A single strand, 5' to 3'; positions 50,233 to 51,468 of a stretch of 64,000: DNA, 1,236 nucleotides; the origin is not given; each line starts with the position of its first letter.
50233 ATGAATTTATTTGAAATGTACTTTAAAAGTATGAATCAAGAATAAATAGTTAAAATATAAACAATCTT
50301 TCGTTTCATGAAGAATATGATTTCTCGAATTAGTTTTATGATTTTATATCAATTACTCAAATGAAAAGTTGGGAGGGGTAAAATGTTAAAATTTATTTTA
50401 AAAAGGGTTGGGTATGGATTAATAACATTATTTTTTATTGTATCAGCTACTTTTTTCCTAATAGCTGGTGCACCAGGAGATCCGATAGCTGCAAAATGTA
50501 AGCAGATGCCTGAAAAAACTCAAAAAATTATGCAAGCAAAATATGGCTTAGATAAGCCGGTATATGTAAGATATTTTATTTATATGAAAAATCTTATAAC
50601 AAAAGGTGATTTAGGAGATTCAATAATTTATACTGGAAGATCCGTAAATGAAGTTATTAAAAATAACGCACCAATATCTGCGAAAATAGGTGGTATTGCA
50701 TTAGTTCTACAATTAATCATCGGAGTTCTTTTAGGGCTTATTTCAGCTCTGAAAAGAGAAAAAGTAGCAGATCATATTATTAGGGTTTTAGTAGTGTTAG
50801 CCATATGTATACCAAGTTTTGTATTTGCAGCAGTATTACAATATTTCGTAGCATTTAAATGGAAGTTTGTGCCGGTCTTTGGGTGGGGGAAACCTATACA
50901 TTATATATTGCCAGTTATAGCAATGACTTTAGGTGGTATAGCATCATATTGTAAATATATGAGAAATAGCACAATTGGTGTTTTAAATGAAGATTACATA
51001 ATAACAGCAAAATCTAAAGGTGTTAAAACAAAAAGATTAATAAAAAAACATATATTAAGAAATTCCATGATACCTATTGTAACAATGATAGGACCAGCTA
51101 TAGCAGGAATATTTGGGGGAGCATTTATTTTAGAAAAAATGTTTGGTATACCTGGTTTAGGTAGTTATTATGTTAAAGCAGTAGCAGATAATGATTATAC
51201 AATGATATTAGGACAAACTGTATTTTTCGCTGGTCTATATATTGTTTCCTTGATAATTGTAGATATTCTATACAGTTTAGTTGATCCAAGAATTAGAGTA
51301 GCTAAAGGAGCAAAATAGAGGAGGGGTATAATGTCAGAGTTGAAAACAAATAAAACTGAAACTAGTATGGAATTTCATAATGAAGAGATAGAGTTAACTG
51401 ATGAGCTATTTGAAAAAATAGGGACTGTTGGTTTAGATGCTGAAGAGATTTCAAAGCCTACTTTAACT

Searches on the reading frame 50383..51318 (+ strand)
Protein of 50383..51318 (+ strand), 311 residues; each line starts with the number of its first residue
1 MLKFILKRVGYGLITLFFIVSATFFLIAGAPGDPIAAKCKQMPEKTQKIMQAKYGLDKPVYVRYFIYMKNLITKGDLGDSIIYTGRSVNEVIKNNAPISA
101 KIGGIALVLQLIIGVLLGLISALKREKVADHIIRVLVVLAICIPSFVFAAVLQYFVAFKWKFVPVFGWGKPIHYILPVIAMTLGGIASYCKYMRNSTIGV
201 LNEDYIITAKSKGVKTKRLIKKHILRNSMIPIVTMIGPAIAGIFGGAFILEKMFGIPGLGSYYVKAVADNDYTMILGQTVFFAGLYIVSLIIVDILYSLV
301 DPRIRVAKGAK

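Call 111: search_protein_families(library=pfam, proteins=[window:50383-51318:+], max_evalue=0.00001)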
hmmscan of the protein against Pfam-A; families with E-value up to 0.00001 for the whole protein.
window:50383-51318:+ (311 aa): 2 families
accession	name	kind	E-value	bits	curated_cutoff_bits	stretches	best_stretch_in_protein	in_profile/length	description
PF00528.27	BPD_transp_1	-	2.6e-41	141.8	26.4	1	114-305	1-183/184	Binding-protein-dependent transport system inner membrane component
PF19300.4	BPD_transp_1_N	-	8.5e-12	45.7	23.8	1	1-77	1-78/114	Binding-prot-dependent transport system membrane comp, N-term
